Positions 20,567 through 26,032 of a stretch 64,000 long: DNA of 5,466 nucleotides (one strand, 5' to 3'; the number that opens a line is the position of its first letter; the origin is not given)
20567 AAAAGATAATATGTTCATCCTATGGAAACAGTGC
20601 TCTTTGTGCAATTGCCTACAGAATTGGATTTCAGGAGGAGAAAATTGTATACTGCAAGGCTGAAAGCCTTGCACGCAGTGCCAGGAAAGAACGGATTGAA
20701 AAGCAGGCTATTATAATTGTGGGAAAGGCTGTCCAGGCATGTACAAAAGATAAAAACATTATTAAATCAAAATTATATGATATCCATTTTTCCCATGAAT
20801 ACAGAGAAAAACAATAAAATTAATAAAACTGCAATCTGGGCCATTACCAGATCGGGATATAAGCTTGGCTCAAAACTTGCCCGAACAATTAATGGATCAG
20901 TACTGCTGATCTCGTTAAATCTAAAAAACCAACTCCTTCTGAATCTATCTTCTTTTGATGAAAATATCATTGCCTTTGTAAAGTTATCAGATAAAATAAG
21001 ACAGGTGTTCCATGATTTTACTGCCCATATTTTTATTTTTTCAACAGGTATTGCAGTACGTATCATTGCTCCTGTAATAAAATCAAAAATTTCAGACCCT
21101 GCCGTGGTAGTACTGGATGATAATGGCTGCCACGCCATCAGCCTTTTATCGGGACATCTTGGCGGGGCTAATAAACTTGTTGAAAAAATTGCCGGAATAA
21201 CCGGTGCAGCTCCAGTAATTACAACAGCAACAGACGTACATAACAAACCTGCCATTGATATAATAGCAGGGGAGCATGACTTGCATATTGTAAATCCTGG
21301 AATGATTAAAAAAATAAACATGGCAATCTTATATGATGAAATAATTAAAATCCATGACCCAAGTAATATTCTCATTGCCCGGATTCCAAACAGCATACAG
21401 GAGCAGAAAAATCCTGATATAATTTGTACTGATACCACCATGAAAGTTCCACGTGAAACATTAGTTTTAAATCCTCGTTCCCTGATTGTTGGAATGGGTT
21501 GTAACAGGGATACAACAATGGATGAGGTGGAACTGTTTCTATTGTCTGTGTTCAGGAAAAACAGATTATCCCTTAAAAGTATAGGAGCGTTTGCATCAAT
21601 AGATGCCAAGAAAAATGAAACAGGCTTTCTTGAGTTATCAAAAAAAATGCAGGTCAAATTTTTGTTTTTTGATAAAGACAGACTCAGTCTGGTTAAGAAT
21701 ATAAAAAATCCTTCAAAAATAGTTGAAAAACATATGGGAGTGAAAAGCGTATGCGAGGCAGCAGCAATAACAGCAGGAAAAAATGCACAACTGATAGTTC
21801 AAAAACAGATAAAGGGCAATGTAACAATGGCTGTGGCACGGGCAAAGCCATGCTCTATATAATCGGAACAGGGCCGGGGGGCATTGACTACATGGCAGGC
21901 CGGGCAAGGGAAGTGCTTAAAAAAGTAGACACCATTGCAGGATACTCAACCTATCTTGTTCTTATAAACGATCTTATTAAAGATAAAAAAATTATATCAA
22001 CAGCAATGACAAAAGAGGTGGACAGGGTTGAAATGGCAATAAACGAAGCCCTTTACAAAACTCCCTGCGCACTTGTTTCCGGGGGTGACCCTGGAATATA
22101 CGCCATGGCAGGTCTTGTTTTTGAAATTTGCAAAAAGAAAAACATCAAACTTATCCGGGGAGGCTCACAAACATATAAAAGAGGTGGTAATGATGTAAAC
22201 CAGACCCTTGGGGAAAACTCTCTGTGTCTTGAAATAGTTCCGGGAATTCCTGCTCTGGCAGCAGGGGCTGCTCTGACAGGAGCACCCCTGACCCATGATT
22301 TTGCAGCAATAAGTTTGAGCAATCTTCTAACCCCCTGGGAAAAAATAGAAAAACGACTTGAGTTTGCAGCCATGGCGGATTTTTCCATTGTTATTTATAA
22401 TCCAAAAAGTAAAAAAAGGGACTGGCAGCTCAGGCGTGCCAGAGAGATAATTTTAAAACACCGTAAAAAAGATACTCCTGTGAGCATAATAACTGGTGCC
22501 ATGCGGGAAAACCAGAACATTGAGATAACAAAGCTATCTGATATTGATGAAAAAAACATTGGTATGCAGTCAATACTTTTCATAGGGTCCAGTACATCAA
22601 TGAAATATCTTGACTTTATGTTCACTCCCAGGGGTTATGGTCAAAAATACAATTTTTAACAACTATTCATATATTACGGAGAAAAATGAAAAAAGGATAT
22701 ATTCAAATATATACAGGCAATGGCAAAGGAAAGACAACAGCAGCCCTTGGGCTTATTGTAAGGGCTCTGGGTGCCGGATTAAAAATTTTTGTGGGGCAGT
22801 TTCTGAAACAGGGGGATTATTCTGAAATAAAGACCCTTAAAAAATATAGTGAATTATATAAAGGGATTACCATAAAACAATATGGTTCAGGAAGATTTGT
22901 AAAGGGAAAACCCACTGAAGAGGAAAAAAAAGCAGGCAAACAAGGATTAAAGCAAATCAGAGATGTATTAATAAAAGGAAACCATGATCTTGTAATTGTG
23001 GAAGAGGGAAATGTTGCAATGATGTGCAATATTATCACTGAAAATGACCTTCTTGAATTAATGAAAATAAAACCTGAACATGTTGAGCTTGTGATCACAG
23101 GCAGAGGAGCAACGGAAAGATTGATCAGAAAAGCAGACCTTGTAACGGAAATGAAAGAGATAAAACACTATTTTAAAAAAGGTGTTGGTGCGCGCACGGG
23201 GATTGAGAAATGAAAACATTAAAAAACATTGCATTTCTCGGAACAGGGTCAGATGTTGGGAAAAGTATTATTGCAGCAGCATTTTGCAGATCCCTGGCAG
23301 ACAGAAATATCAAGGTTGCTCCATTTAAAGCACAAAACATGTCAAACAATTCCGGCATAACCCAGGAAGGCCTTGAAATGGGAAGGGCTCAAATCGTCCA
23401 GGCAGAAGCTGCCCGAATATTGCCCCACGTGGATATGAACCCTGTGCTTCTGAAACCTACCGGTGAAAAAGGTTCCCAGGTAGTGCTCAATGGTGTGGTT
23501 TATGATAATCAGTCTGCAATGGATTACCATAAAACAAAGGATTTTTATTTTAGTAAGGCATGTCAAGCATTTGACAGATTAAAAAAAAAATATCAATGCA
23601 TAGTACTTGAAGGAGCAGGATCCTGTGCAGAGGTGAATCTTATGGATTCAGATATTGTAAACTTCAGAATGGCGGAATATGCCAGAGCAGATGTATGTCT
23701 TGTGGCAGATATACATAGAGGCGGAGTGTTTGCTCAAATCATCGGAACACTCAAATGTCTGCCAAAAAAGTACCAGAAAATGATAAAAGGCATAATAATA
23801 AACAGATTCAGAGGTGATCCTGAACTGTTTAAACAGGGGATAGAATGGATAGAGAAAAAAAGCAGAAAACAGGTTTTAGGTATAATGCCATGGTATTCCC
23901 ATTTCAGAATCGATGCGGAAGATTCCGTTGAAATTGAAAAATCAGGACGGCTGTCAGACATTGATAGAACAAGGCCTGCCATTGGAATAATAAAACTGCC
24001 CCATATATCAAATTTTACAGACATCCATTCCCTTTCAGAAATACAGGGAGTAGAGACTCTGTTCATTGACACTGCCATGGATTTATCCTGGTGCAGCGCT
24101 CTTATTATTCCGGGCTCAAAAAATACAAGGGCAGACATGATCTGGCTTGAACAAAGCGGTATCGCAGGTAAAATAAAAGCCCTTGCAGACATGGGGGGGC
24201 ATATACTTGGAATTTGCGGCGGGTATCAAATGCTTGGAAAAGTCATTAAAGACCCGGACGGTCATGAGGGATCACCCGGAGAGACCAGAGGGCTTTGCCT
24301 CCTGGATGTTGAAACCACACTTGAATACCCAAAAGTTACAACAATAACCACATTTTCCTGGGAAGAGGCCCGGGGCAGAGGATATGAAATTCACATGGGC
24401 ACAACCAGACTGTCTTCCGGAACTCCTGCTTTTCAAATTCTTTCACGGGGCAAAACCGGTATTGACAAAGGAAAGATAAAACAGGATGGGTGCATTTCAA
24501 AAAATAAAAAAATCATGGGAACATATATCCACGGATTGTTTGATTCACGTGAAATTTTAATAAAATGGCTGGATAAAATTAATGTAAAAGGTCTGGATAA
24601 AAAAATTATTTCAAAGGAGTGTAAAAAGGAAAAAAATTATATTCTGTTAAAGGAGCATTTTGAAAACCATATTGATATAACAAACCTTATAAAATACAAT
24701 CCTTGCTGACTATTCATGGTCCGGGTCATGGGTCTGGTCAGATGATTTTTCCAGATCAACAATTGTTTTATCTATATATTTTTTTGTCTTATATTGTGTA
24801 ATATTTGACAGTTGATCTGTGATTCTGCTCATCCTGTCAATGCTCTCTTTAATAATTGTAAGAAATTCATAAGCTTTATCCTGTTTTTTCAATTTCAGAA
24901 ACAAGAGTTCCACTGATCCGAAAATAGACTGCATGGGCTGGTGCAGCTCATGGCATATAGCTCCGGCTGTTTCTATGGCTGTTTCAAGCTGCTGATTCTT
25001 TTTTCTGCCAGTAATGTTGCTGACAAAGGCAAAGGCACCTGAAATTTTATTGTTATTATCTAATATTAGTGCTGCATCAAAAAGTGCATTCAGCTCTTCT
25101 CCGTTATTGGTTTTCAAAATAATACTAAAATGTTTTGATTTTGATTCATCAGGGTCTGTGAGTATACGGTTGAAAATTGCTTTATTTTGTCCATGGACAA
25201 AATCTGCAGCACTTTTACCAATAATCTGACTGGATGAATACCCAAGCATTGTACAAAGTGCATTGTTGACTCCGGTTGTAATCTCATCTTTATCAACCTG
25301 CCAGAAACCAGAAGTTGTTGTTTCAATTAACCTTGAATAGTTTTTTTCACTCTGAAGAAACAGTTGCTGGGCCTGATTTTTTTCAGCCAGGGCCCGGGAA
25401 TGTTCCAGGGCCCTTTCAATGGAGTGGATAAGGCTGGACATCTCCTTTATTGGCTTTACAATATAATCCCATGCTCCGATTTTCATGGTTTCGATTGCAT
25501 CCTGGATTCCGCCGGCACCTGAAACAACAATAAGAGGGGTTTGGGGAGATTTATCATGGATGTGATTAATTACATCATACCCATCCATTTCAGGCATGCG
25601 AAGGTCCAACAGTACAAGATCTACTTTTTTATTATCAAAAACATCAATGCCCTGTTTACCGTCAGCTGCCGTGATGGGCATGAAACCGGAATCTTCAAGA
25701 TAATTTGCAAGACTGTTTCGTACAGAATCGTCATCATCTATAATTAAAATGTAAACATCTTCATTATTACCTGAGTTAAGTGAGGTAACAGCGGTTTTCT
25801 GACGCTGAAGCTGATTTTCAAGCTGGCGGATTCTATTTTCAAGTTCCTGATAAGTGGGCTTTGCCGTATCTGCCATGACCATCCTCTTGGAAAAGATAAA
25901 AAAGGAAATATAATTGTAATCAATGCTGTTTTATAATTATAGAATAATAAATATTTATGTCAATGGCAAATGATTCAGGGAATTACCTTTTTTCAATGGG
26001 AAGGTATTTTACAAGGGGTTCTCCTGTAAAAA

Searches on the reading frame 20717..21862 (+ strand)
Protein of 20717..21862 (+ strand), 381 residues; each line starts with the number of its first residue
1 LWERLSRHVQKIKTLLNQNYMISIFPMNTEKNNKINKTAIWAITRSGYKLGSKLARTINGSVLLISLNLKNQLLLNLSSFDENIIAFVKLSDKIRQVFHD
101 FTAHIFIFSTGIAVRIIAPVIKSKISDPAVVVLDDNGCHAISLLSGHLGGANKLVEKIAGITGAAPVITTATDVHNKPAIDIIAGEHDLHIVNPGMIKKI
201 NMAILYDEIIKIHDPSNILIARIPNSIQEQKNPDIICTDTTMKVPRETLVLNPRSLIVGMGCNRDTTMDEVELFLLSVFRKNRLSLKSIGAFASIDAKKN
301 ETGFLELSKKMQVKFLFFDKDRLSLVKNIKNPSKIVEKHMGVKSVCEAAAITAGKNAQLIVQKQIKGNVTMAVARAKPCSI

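Call 4: search_protein_families(library=pfam, proteins=[window:20717-21862:+], max_evalue=0.01)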
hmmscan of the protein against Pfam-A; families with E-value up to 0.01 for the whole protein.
window:20717-21862:+ (381 aa): 3 families
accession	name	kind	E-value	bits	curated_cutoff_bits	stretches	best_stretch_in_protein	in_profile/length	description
PF01890.21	CbiG_C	-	2.5e-35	122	27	1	256-374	1-117/117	Cobalamin synthesis G C-terminus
PF11760.13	CbiG_N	-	1.6e-32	111.7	25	1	94-173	3-82/82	Cobalamin synthesis G N-terminal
PF11761.13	CbiG_mid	-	0.003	18.2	22.7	1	178-251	1-86/88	Cobalamin biosynthesis central region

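Call 5: search_protein_families(library=ncbifam, proteins=[window:20717-21862:+], max_evalue=0.01)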
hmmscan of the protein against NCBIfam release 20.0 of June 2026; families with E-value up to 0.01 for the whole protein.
window:20717-21862:+ (381 aa): 8 families
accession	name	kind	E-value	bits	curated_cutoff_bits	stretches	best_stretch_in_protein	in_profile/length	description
NF004466.0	PRK05788.1-4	equivalog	4.5e-81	272.7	326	1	37-376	2-333/335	cobalt-precorrin 5A hydrolase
NF004464.0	PRK05788.1-2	equivalog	9.8e-56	189.3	489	1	35-376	3-335/343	cobalt-precorrin 5A hydrolase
NF005441.0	PRK07027.1-5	equivalog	1.2e-54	185.4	358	2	65-177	26-134/263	cobalamin biosynthesis protein CbiG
NF004463.0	PRK05788.1-1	equivalog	7.8e-52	176.6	546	2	27-193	1-154/351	cobalt-precorrin 5A hydrolase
NF005440.0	PRK07027.1-4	equivalog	9.7e-44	149.7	395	2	36-175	5-127/257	cobalamin biosynthesis protein CbiG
NF004465.0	PRK05788.1-3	equivalog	5.5e-43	147.2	281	1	91-375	32-290/290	cobalt-precorrin 5A hydrolase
NF004467.0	PRK05788.1-5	equivalog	2.6e-39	135.3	376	1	80-375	32-324/326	cobalt-precorrin 5A hydrolase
NF005439.0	PRK07027.1-3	equivalog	1.4e-05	25.2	261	0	338-374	111-147/150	cobalamin biosynthesis protein CbiG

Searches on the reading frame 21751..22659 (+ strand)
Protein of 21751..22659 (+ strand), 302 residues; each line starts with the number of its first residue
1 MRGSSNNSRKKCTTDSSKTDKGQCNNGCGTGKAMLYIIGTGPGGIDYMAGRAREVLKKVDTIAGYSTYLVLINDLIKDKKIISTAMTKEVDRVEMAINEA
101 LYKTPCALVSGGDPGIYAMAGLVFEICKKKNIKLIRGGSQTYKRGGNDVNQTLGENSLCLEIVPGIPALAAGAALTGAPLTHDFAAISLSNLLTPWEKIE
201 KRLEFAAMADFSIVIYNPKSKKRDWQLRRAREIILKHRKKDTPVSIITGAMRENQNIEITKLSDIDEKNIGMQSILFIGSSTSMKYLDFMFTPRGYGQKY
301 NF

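Call 4: search_protein_families(library=pfam, proteins=[window:21751-22659:+], max_evalue=0.01)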
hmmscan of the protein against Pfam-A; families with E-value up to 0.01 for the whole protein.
window:21751-22659:+ (302 aa): 1 family
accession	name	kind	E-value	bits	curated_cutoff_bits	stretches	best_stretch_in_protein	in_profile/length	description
PF00590.25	TP_methylase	-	1.7e-30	107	27.8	2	154-265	103-211/212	Tetrapyrrole (Corrin/Porphyrin) Methylases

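Call 5: search_protein_families(library=ncbifam, proteins=[window:21751-22659:+], max_evalue=0.01)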
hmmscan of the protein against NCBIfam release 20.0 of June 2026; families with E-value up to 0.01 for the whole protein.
window:21751-22659:+ (302 aa): 22 families
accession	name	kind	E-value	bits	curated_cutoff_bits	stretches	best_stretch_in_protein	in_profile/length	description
TIGR01466.1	cobJ_cbiH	equivalog_domain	3.5e-83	278.8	246.35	2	159-296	101-238/239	precorrin-3B C(17)-methyltransferase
NF004423.0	PRK05765.1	equivalog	8.3e-67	225.3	332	2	158-301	104-246/247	precorrin-3B C(17)-methyltransferase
NF012022.0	PRK15478.1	equivalog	5.5e-61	206.1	425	2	159-296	102-239/241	precorrin-3B C(17)-methyltransferase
NF004648.0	PRK05991.1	equivalog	1.2e-49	169.2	391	2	158-282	106-230/254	precorrin-3B C(17)-methyltransferase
NF004790.0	PRK06136.1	subfamily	1.6e-16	60.6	198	1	34-282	5-237/250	uroporphyrinogen-III C-methyltransferase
TIGR01469.1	cobA_cysG_Cterm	equivalog_domain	4.4e-16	59.4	185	1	35-274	3-226/238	uroporphyrinogen-III C-methyltransferase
NF007922.1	PRK10637.1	equivalog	1.4e-14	53.9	400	1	26-269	215-432/450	siroheme synthase CysG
TIGR01465.1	cobM_cbiF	equivalog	9.6e-13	48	259.65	2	148-285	90-230/247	precorrin-4 C(11)-methyltransferase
NF004460.0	PRK05787.2-3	equivalog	1.5e-10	41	291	1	34-139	1-105/207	cobalt-precorrin-7 (C(5))-methyltransferase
TIGR02467.1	CbiE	equivalog_domain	6.4e-10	38.8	92.9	1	37-137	1-100/204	precorrin-6y C5,15-methyltransferase (decarboxylating) subunit CbiE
NF004456.0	PRK05787.1-4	equivalog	6.5e-10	39.2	247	1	34-139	1-102/201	cobalt-precorrin-7 (C(5))-methyltransferase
NF004455.0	PRK05787.1-3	equivalog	8.5e-10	38.6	258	1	34-134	2-103/221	cobalt-precorrin-7 (C(5))-methyltransferase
NF004459.0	PRK05787.2-2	equivalog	9.1e-10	38.5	298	1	34-132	3-98/210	cobalt-precorrin-7 (C(5))-methyltransferase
TIGR01467.1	cobI_cbiL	equivalog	9.8e-10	38.2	163.25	1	149-205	110-166/230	precorrin-2 C(20)-methyltransferase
NF004457.0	PRK05787.1-5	equivalog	1.5e-08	34.2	302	1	31-115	26-109/252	cobalt-precorrin-7 (C(5))-methyltransferase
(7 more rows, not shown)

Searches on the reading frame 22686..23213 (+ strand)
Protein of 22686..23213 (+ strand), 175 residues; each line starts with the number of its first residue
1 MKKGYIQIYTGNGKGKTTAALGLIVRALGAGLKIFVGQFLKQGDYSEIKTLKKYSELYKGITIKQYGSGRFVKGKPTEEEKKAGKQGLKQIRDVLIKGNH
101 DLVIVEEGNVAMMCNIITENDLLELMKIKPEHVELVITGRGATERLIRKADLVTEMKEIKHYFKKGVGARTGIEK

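Call 4: search_protein_families(library=pfam, proteins=[window:22686-23213:+], max_evalue=0.01)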
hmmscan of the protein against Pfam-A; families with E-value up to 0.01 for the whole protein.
window:22686-23213:+ (175 aa): 1 family
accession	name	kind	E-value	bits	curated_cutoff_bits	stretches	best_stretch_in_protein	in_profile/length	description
PF02572.21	CobA_CobO_BtuR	-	3.9e-57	193.6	25.7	1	2-174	1-171/172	ATP:corrinoid adenosyltransferase BtuR/CobO/CobP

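Call 5: search_protein_families(library=ncbifam, proteins=[window:22686-23213:+], max_evalue=0.01)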
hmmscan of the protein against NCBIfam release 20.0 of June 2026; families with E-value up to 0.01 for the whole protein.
window:22686-23213:+ (175 aa): 4 families
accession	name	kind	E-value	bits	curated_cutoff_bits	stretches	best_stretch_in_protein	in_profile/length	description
NF004637.0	PRK05986.1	subfamily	1.1e-51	175.3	185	1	2-174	27-196/197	cob(I)yrinic acid a,c-diamide adenosyltransferase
TIGR00708.1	cobA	equivalog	1.2e-43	148.9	167.75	1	2-174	4-176/177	cob(I)yrinic acid a,c-diamide adenosyltransferase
NF005647.0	PRK07413.1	equivalog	2.7e-17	62.5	426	1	3-162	19-188/382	cob(I)yrinic acid a,c-diamide adenosyltransferase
NF005648.0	PRK07414.1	equivalog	2e-16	60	248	1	3-159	21-175/178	P-loop NTPase family protein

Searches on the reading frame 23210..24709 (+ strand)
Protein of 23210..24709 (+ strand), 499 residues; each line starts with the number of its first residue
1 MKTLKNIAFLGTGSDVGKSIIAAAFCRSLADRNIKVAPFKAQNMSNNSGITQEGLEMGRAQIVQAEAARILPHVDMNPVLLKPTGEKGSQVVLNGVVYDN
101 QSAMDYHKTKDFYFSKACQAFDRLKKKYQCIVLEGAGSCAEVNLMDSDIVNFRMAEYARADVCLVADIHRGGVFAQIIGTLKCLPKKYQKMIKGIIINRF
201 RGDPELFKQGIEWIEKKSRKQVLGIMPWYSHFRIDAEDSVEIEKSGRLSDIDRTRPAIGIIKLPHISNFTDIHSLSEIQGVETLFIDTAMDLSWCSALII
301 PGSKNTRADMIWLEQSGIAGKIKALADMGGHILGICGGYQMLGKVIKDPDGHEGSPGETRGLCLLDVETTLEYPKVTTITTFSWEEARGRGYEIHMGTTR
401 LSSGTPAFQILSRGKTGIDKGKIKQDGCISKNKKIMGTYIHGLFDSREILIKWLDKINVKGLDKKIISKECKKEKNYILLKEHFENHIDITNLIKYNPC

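Call 5: search_protein_families(library=ncbifam, proteins=[window:23210-24709:+], max_evalue=0.01)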
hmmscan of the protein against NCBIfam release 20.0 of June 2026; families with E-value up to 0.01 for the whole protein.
window:23210-24709:+ (499 aa): 15 families
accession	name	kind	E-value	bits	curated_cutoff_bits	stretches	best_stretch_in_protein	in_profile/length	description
NF001989.1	PRK00784.1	equivalog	1.7e-175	584.3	273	1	6-495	2-477/480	cobyric acid synthase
TIGR00313.1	cobQ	equivalog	2.6e-133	445.3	309.9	1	10-491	4-475/477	cobyric acid synthase CobQ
NF004921.0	PRK06278.1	equivalog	2.3e-14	53.2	354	1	297-486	39-229/482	cobyrinic acid a,c-diamide synthase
TIGR00379.1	cobB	subfamily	1.5e-09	37.2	261.4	1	319-449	311-438/449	cobyrinic/hydrogenobyrinic acid a,c-diamide synthase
NF052463.1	L2IsogltmlsynGatDStaph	equivalog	2.1e-08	34.2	450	1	288-447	44-193/237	lipid II isoglutaminyl synthase subunit GatD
NF045636.1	isoglutsynth_GatD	equivalog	3.8e-07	29.7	400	1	311-466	83-230/258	lipid II isoglutaminyl synthase subunit GatD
NF002204.1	PRK01077.1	equivalog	1.7e-06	27.3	254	0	318-442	301-418/420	cobyrinic acid a,c-diamide synthase CobB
TIGR00347.1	bioD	equivalog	1.3e-05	25.4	83.3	0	116-198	88-166/166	dethiobiotin synthase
NF010471.0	PRK13896.1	equivalog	3.6e-05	23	693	0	289-442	269-419/433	cobyrinic acid a,c-diamide synthase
TIGR01737.1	FGAM_synth_I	equivalog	0.00015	21.2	177.8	1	258-342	3-91/228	phosphoribosylformylglycinamidine synthase I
TIGR01855.1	IMP_synth_hisH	equivalog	0.00018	21.4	105.4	1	266-348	8-90/198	imidazole glycerol phosphate synthase subunit HisH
NF002957.0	PRK03619.1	equivalog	0.00034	20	212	1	258-342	3-92/222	phosphoribosylformylglycinamidine synthase subunit PurQ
TIGR03800.1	PLP_synth_Pdx2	equivalog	0.00065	19.7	105.55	1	276-349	18-90/184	pyridoxal 5'-phosphate synthase glutaminase subunit PdxT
NF010608.0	PRK14004.1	equivalog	0.0017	18.1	216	1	284-344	27-87/210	imidazole glycerol phosphate synthase subunit HisH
NF004167.0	PRK05632.1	equivalog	0.0051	15.4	418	0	7-205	5-181/708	phosphate acetyltransferase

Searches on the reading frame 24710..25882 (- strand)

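Call 19: search_protein_families(library=pfam, proteins=[window:24710-25882:-], max_evalue=0.00001)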
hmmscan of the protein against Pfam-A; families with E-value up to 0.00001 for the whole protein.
window:24710-25882:- (390 aa): 4 families
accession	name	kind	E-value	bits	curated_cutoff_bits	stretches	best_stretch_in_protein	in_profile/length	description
PF00072.30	Response_reg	-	1e-29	103.4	30.2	1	45-147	1-103/111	Response regulator receiver domain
PF00989.32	PAS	-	3.1e-13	50.1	22.6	1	181-288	2-111/113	PAS fold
PF13426.13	PAS_9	-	2.2e-12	47.6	27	1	192-291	3-102/103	PAS domain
PF00512.31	HisKA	-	1.3e-08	35.2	26.9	1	306-360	6-59/66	His Kinase A (phospho-acceptor) domain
